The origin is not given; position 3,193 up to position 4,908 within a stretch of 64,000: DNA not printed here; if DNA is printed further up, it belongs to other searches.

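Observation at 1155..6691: Pyrrolysine-free MtmB-family methyltransferase pair with its own corrinoid protein and activase: a substrate-unknown methyl-transfer system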

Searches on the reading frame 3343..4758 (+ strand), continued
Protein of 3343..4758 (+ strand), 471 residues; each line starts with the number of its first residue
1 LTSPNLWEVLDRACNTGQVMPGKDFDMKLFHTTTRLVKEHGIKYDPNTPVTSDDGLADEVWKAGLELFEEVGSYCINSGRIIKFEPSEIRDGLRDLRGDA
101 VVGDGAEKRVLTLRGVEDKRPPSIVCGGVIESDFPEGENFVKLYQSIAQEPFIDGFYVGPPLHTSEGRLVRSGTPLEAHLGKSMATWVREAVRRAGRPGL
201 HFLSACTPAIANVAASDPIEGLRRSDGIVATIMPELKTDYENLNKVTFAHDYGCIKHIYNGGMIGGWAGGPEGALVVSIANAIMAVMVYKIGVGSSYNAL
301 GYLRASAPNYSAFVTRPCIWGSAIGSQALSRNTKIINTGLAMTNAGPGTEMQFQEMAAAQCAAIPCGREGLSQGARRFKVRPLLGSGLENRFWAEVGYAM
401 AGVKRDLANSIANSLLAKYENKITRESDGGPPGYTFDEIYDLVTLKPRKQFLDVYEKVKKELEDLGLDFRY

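Call 42: search_protein_representatives(protein=window:3343-4758:+)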
Query: 471 residues. Proteins with E-value up to 0.001 (for the whole library): 877; up to 1e-10: 483; up to 1e-30: 198. The best 150 are listed.
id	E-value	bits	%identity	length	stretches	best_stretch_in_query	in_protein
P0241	1.7e-161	554.5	54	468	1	1-471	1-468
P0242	8.7e-111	387.3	50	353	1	1-355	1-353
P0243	3.5e-106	372.1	42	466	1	5-467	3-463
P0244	2.1e-85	303.6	39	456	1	7-468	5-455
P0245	4.9e-85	302.4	39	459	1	5-468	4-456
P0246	1.7e-80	287.5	38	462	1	5-469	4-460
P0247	9.8e-79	281.6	39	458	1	8-469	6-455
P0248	8.3e-77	275.3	39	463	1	9-468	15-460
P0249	1.2e-76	274.8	39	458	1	6-469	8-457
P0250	2.0e-76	274.0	39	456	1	5-467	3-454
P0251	2.4e-74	267.1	45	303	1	7-296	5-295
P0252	2.5e-74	267.1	37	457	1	5-469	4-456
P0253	8.6e-74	265.3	38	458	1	8-469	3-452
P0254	1.2e-73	264.9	36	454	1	5-469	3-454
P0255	1.9e-73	264.2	36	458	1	4-468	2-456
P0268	6.4e-68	246.0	36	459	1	13-469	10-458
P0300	9.9e-57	209.1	34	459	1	5-467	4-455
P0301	1.2e-56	208.8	36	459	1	5-467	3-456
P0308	1.7e-55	205.0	34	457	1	9-469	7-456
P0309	7.9e-55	202.8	34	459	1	14-467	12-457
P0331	1.8e-49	185.1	31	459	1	6-468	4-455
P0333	9.3e-49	182.8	34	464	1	6-469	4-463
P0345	9.4e-46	172.9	34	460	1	8-465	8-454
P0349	2.0e-45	171.8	32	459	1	5-469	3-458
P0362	2.5e-43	164.9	30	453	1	17-469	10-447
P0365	2.4e-42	161.7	29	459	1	21-471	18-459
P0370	6.2e-42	160.3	32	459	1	10-467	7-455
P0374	2.2e-41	158.5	28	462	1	6-469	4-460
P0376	3.8e-41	157.7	31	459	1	6-467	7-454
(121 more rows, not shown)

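Call 44: predict_structure(alignment_id=A1)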
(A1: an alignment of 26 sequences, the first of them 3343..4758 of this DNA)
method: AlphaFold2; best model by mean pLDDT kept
length: 471 residues; sequences in the alignment: 26
mean_pLDDT: 80.9   pTM: 0.87
mean pLDDT of the five models: 80.9, 76.8, 70.0, 61.3, 57.7
residues with pLDDT >= 90: 164; 70-90: 204; 50-70: 82; < 50: 21
segments of 3 or more residues with pLDDT < 50: 209-211, 305-313, 378-380
pLDDT, mean of each block of 10 residues (from residue 1): 80 95 93 96 92 94 97 95 94 87 88 91 65 62 86 73 57 68 80 90 64 56 80 82 83 79 62 90 88 74 46 68 91 85 79 88 87 51 66 89 94 89 69 83 90 95 92 59
secondary structure, 60 per line:
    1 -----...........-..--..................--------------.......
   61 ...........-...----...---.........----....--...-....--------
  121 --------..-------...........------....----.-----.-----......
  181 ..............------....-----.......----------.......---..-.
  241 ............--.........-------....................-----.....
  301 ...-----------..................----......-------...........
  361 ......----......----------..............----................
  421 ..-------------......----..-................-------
elements in order: H6-16 H22-39 H54-71 E73-75 E80-82 H86-94 E99-102 E109-112 H138-148 E155-158 H175-194 E201-204 H210-216 E227-233 H240-252 E255-263 H271-290 E296-303 H315-332 E337-342 H350-366 E371-376 H387-400 H405-422 H436-439 H449-464

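Call 48: fold_search(model_id=the predicted structure, library=pdb)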
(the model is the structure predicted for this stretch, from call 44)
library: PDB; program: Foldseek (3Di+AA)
matches with E <= 10: 943; with E <= 0.001: 14
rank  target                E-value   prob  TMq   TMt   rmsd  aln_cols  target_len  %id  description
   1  1nth                  3.4e-36  1.00  0.88  0.90   3.0       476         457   28  Crystal structure of the methanosarcina barkeri monomethylamine methyltransferase (MTMB) (released 2003-02-04)
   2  1l2q                  6.3e-36  1.00  0.88  0.90   3.0       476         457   28  Crystal Structure of the Methanosarcina barkeri Monomethylamine Methyltransferase (MtmB) (released 2002-06-05)
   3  1tv2                  1.2e-35  1.00  0.88  0.90   3.0       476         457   28  Crystal structure of the hydroxylamine MtmB complex (released 2004-10-19)
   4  7xcl_C                6.9e-10  1.00  0.51  0.49  15.4       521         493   12  Crystal structure of trimethylamine methyltransferase MttB from Methanosarcina barkeri at 2.5 A resolution (released 2023-01-18)
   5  7xcn_A                7.7e-10  1.00  0.53  0.51  14.4       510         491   11  Crystal structure of the MttB-MttC complex at 2.7 A resolution (released 2023-01-18)
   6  7xcl_A                8.1e-10  1.00  0.51  0.49  15.1       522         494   11  Crystal structure of trimethylamine methyltransferase MttB from Methanosarcina barkeri at 2.5 A resolution (released 2023-01-18)
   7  7xcm_C                6.5e-09  1.00  0.52  0.50  15.0       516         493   12  Crystal structure of sulfite MttB structure at 3.2 A resolution (released 2023-01-18)
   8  7xcm_A                7.3e-08  1.00  0.52  0.50  14.5       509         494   11  Crystal structure of sulfite MttB structure at 3.2 A resolution (released 2023-01-18)
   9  9yce_B                1.4e-07  1.00  0.47  0.47  16.8       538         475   12  Active site of MtgB, a glycine betaine methyltransferase from the MttB superfamily (released 2026-03-11)
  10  4yyc                  2.1e-07  1.00  0.49  0.48  15.7       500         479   12  Crystal structure of trimethylamine methyltransferase from Sinorhizobium meliloti in complex with unknown ligand (released 2015-04-08)
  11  9yce_A                7.3e-07  1.00  0.45  0.44  13.1       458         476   13  Active site of MtgB, a glycine betaine methyltransferase from the MttB superfamily (released 2026-03-11)
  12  2qne_B                1.1e-06  1.00  0.50  0.50  14.1       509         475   12  Crystal structure of putative methyltransferase (ZP_00558420.1) from Desulfitobacterium hafniense Y51 at 2.30 A resolu (released 2007-08-14)
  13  2qne_A                2.1e-06  1.00  0.49  0.49  14.4       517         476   12  Crystal structure of putative methyltransferase (ZP_00558420.1) from Desulfitobacterium hafniense Y51 at 2.30 A resolu (released 2007-08-14)
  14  4cnu_A                6.6e-04  0.90  0.26  0.25  11.9       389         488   12  CRYSTAL STRUCTURE OF WT HUMAN CRMP-4 from lattice translocation (released 2014-06-18)
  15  2qez_F                6.2e-03  0.80  0.32  0.33  14.0       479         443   10  Crystal structure of ethanolamine ammonia-lyase heavy chain (YP_013784.1) from Listeria monocytogenes 4b F2365 at 2.15 (released 2007-07-10)
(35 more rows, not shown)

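Call 49: list_cluster_members(proteins=[P0243, P0244, P0245, P0246, P0247, P0308, P0333, P0345, P0250, P0301])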
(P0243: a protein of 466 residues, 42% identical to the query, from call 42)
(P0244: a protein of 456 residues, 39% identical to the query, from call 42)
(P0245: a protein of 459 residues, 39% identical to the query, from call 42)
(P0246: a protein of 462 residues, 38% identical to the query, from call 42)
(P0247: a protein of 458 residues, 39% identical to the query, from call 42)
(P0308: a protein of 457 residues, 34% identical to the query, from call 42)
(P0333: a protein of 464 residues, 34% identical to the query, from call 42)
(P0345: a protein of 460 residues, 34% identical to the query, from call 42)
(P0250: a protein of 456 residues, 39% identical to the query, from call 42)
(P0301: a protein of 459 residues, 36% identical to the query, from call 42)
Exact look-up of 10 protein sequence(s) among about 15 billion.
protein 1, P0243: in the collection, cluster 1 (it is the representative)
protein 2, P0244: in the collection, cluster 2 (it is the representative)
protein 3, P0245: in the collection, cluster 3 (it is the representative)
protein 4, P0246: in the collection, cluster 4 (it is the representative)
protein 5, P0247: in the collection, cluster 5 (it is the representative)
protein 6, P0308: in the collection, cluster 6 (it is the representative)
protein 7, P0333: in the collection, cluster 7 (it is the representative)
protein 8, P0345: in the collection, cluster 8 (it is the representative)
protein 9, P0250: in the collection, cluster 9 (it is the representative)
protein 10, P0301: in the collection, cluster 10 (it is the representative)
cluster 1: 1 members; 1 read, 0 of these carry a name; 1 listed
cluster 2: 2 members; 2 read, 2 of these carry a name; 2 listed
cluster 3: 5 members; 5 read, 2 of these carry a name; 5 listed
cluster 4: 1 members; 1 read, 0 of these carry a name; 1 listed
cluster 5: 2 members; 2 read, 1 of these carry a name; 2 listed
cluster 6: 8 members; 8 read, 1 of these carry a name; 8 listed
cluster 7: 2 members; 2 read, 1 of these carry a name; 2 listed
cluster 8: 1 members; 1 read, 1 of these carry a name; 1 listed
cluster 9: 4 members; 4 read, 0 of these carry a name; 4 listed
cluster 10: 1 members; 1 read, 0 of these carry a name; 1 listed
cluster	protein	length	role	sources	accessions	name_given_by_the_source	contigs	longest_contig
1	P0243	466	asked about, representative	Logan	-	-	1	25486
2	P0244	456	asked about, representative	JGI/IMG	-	methylamine--corrinoid protein Co-methyltransferase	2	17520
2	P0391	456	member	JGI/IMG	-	methylamine--corrinoid protein Co-methyltransferase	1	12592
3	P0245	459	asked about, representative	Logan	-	-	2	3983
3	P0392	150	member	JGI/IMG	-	methylamine--corrinoid protein Co-methyltransferase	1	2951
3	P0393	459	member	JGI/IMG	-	methylamine--corrinoid protein Co-methyltransferase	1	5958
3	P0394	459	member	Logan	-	-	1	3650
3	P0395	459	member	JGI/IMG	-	-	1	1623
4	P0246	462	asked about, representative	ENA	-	-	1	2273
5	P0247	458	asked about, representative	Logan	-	-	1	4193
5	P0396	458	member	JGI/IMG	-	methylamine--corrinoid protein Co-methyltransferase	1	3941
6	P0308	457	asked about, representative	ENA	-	-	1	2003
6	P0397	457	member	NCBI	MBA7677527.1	hypothetical protein ES703_85785 [subsurface metagenome]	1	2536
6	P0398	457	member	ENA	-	-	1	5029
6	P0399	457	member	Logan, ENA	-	-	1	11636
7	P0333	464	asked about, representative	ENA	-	-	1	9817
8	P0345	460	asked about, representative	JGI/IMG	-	methylamine--corrinoid protein Co-methyltransferase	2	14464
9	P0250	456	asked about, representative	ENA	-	-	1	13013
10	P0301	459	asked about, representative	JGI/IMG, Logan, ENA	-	-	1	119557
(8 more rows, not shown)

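Call 50: find_encoding_contigs(protein=P0100, flank=10000, max_places=1)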
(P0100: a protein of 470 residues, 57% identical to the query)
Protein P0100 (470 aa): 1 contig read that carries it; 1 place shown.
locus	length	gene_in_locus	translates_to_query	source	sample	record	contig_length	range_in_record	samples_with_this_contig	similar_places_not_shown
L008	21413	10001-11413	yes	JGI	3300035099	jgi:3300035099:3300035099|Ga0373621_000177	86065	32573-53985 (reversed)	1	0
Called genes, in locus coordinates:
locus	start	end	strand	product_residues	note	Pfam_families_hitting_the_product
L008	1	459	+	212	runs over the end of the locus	PF03551:PadR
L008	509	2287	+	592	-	PF00664:ABC_membrane, PF00005:ABC_tran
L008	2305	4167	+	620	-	PF00664:ABC_membrane, PF00005:ABC_tran, PF00004:AAA (faint)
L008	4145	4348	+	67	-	-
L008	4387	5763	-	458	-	PF05369:MtmB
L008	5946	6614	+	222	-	PF02607:B12-binding_2, PF02310:B12-binding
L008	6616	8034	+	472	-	PF05369:MtmB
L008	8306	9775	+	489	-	PF00206:Lyase_1, PF14698:ASL_C2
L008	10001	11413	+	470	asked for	PF05369:MtmB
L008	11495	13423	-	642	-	PF00111:Fer2, PF17650:RACo_linker, PF17651:Raco_middle, PF14574:RACo_C_ter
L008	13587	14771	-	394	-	PF07690:MFS_1, PF12832:MFS_1_like (faint), PF07690:MFS_1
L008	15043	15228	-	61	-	-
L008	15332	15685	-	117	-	-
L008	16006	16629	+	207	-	-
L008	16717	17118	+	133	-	-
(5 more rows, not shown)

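Call 51: find_encoding_contigs(protein=P0108, flank=10000, max_places=1)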
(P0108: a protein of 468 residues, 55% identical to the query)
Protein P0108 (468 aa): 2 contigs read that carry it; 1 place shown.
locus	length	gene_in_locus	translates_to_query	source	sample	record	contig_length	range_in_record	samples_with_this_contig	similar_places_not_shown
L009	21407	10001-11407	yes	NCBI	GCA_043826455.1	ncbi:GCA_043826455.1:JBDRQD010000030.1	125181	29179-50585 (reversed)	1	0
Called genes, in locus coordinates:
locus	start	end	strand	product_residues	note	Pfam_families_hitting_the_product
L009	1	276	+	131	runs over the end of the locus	-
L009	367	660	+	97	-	PF27273:MJ0235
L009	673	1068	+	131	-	PF20126:TumE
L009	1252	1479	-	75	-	PF15919:HicB_lk_antitox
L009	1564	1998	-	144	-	PF01850:PIN (weak)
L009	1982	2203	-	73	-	-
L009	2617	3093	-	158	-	PF03479:PCC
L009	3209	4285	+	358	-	PF13439:Glyco_transf_4, PF20706:GT4-conflict, PF00534:Glycos_transf_1, PF13692:Glyco_trans_1_4, PF13524:Glyco_trans_1_2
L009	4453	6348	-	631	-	PF00111:Fer2, PF17650:RACo_linker, PF17651:Raco_middle, PF14574:RACo_C_ter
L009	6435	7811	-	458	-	PF05369:MtmB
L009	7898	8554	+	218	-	PF02607:B12-binding_2, PF02310:B12-binding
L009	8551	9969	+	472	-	PF05369:MtmB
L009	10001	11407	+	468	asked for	PF05369:MtmB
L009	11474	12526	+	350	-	PF01244:Peptidase_M19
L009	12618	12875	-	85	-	-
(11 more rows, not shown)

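Call 52: find_encoding_contigs(protein=P0077, flank=10000, max_places=1)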
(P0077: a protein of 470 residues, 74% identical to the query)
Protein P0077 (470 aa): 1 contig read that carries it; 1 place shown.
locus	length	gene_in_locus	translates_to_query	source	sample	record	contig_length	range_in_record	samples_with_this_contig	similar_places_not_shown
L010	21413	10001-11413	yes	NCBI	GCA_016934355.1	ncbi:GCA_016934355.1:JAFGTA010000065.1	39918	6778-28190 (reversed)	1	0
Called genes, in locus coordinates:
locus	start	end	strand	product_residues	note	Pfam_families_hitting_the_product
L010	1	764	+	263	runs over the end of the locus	PF00106:adh_short, PF08659:KR, PF23441:SDR (weak), PF13561:adh_short_C2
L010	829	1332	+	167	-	PF00583:Acetyltransf_1, PF13673:Acetyltransf_10, PF13508:Acetyltransf_7, PF08445:FR47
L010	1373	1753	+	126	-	PF01042:Ribonuc_L-PSP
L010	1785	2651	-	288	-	PF14505:DUF4438, PF20999:DUF4438_C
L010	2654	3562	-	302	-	PF14505:DUF4438, PF20999:DUF4438_C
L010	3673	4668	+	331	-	PF02073:Peptidase_M29 (weak)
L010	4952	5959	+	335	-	PF14257:DUF4349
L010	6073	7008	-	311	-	-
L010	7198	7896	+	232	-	PF02965:Met_synt_B12 (weak)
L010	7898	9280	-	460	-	PF05369:MtmB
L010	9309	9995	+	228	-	PF02607:B12-binding_2, PF02310:B12-binding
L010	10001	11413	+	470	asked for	PF05369:MtmB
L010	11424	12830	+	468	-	PF05369:MtmB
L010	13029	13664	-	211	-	-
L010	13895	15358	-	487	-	PF00474:SSF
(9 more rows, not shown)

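Call 59: list_cluster_members(proteins=[P0365, P0374, P0362, P0268, P0300, P0309, P0331, P0349, P0370, P0376])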
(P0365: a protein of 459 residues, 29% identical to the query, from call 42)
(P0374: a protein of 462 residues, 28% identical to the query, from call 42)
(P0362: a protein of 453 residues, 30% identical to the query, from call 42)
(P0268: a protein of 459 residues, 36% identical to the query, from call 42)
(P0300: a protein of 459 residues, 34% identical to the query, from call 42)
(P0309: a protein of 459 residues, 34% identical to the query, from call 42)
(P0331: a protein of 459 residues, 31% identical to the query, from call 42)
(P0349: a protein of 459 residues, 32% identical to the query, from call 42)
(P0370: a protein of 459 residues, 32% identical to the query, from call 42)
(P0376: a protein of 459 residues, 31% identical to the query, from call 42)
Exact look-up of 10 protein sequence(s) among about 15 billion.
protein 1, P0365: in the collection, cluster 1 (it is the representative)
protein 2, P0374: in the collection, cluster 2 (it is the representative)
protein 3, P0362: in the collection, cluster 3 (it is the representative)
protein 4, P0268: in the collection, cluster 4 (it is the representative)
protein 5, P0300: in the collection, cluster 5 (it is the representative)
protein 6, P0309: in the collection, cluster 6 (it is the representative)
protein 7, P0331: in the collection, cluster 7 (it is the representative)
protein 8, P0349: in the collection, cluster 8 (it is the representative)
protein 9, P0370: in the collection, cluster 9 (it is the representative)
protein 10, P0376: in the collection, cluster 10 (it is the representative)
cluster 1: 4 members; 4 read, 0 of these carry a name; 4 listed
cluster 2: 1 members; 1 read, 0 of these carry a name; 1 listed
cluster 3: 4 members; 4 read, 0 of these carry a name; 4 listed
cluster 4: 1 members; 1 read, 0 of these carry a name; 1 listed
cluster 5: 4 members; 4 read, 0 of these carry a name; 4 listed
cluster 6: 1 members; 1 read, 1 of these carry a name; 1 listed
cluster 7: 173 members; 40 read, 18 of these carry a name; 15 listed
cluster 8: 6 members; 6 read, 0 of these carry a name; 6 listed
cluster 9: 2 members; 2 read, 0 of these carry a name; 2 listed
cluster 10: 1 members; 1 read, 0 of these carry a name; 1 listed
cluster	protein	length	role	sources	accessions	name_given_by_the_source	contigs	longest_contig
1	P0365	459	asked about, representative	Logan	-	-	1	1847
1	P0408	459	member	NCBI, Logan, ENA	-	-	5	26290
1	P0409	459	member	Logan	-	-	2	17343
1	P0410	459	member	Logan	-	-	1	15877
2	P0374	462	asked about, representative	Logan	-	-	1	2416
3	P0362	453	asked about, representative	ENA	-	-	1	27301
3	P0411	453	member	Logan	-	-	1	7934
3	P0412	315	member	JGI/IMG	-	-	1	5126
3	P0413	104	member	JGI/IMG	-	-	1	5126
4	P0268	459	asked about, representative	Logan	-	-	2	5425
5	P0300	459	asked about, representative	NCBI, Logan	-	-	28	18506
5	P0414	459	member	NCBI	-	-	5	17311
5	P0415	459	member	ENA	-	-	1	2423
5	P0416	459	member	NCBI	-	-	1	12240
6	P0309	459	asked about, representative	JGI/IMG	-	methylamine--corrinoid protein Co-methyltransferase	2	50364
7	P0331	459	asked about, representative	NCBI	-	-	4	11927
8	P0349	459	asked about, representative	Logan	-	-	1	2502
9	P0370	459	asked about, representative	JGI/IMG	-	-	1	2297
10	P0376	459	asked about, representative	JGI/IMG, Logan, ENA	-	-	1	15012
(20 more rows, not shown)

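Call 60: find_related_loci(query=P0365, collection=genome_contigs, flank=3000)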
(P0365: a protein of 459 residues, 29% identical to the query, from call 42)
Query P0365 (459 aa) in genome_contigs; peptide patterns used: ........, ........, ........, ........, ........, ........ (x = any residue, [..] = any of these).
18 stretches matched a pattern, but none encodes a relative of the query by tblastn (E <= 1e-3).
